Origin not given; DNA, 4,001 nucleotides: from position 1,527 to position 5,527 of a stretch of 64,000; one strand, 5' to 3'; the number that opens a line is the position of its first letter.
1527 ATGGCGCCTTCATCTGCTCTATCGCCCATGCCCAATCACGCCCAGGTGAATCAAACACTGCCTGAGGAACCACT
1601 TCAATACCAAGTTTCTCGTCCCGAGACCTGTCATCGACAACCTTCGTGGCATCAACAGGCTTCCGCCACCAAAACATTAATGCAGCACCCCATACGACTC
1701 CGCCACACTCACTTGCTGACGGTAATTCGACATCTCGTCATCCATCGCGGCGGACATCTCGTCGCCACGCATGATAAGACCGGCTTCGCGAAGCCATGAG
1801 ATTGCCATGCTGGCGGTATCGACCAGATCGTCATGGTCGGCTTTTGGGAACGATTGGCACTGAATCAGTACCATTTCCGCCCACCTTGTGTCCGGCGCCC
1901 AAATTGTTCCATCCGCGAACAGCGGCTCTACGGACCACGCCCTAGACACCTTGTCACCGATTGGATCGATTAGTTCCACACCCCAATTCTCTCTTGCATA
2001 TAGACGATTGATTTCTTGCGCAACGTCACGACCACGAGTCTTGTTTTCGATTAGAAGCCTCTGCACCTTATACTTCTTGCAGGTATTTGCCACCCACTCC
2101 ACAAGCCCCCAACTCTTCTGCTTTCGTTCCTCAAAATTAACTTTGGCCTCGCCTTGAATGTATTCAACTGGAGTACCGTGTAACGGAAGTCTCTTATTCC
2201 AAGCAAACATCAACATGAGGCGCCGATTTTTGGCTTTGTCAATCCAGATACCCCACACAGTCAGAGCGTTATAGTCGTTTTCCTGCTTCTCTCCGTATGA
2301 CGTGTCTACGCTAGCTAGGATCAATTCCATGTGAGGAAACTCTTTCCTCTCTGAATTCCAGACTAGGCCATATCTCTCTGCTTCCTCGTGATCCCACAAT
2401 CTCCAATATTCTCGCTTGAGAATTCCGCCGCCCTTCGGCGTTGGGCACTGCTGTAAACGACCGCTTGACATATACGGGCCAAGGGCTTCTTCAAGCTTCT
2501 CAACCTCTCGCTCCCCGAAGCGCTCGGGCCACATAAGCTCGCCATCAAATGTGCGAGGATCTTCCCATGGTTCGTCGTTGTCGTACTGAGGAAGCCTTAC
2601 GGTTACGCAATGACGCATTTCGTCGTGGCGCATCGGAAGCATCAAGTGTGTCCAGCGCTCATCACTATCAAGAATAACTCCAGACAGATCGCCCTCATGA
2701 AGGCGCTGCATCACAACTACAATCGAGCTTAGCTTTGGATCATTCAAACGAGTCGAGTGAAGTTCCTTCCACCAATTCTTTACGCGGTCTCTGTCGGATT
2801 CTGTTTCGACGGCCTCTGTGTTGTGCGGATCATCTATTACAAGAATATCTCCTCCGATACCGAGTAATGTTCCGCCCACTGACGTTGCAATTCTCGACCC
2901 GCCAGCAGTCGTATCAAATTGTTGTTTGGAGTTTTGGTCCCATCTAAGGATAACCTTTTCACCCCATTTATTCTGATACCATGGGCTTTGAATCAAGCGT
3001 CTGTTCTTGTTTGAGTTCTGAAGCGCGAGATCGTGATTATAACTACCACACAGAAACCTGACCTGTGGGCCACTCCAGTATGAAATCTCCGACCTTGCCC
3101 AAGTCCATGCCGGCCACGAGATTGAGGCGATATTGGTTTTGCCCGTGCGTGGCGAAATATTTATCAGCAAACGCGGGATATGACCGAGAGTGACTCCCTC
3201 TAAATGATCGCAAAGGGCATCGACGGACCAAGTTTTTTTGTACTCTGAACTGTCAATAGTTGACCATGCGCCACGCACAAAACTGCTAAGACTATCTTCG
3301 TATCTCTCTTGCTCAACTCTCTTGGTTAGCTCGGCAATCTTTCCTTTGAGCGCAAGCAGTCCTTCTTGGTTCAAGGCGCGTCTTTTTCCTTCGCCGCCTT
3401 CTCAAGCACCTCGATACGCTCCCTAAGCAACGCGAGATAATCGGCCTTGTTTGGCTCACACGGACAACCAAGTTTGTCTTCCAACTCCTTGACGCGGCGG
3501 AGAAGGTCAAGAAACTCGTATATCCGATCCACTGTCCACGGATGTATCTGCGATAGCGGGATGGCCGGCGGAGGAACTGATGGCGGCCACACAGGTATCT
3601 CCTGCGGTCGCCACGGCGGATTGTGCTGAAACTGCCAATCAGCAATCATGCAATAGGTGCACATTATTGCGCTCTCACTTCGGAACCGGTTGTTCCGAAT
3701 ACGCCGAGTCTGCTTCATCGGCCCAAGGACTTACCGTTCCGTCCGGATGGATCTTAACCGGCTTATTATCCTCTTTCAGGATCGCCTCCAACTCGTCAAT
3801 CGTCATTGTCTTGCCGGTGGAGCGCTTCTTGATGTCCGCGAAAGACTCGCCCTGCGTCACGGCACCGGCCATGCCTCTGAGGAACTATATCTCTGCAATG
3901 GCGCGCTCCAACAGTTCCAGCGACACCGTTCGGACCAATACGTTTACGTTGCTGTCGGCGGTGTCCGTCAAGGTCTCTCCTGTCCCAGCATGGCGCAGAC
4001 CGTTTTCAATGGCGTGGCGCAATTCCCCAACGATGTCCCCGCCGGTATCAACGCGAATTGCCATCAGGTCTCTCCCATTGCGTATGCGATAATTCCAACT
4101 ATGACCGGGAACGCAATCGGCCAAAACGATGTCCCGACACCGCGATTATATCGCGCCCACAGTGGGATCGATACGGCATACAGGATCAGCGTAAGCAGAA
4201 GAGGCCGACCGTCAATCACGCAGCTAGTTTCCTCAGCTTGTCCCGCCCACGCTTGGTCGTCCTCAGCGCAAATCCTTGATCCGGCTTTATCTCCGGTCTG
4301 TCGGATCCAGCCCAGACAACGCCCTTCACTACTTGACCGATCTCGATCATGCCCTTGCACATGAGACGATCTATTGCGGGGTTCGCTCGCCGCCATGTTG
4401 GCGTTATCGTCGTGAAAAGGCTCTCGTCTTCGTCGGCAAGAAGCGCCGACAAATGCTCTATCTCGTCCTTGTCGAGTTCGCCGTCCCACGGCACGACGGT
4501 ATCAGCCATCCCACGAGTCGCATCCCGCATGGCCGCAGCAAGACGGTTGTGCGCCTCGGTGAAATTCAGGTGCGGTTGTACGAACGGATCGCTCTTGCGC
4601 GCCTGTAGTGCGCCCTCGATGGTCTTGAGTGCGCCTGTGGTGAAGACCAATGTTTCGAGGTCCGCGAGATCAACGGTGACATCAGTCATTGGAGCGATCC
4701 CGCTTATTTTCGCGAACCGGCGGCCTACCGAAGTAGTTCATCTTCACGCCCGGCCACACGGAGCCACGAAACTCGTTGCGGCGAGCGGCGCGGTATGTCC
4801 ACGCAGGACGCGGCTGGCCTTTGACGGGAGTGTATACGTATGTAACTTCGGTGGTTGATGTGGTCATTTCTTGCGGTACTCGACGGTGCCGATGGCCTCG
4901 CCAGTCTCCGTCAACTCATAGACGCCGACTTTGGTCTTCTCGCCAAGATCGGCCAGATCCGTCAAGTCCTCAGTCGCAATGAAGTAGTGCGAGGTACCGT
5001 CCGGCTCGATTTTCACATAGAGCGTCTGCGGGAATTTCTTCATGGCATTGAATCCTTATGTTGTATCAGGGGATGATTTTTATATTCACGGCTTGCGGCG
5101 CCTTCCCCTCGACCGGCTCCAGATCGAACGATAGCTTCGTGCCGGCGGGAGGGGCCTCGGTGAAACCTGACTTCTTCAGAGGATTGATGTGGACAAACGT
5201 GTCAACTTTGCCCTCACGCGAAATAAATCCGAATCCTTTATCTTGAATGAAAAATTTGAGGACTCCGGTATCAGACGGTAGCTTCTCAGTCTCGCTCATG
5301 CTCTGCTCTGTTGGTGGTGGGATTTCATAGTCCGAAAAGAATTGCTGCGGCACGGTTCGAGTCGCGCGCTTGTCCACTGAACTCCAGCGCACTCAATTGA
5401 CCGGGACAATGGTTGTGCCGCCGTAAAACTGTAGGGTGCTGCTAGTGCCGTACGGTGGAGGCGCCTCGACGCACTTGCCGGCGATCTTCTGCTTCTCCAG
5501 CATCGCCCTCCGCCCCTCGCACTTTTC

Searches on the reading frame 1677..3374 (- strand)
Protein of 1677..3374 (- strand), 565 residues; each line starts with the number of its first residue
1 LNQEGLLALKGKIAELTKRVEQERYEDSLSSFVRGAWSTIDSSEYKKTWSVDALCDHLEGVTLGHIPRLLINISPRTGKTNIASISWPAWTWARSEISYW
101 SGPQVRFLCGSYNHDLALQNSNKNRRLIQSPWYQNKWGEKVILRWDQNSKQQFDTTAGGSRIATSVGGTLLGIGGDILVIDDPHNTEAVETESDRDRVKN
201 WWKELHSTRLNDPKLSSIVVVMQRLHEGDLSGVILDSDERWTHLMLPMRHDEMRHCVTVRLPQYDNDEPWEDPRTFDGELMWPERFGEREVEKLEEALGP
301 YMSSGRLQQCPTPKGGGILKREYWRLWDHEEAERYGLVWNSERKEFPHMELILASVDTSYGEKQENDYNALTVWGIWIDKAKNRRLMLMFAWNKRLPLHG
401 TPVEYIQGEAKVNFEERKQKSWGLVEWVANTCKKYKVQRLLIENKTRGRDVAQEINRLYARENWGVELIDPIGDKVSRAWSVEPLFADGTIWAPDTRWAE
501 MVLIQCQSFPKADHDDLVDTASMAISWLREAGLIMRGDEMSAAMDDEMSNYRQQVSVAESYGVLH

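Call 86: search_protein_families(library=pfam, proteins=[window:1677-3374:-], max_evalue=0.001)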
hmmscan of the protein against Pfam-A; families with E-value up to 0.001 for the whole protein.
window:1677-3374:- (565 aa): 1 family
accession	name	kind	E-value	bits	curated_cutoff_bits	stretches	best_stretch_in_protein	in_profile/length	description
PF17289.8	Terminase_6C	-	5.9e-05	23.5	22.6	1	427-526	45-153/155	Terminase RNaseH-like domain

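Call 87: search_protein_families(library=phrogs, proteins=[window:1677-3374:-], max_evalue=0.00001)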
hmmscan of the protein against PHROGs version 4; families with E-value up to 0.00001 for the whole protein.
window:1677-3374:- (565 aa): 4 families
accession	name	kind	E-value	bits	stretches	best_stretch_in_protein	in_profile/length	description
phrog_38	-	head and packaging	3e-84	285.1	1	20-538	259-713/760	terminase large subunit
phrog_4758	-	head and packaging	4.6e-46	158.1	1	18-249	9-236/243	terminase large subunit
phrog_5573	-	head and packaging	4.6e-28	99.3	2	417-528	120-234/250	terminase large subunit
phrog_979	-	head and packaging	2.2e-07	30.9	1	345-557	429-628/642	terminase large subunit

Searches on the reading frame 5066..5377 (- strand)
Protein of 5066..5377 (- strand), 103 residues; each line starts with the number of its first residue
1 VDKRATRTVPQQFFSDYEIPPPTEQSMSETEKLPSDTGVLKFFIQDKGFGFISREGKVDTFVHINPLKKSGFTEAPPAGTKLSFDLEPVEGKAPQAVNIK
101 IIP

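Call 87: search_protein_families(library=phrogs, proteins=[window:5066-5377:-], max_evalue=0.00001)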
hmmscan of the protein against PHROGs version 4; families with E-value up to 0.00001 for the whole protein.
window:5066-5377:- (103 aa): 1 family
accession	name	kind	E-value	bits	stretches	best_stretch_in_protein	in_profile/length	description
phrog_729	-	other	2.8e-08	34.2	1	36-99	14-76/277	cold shock protein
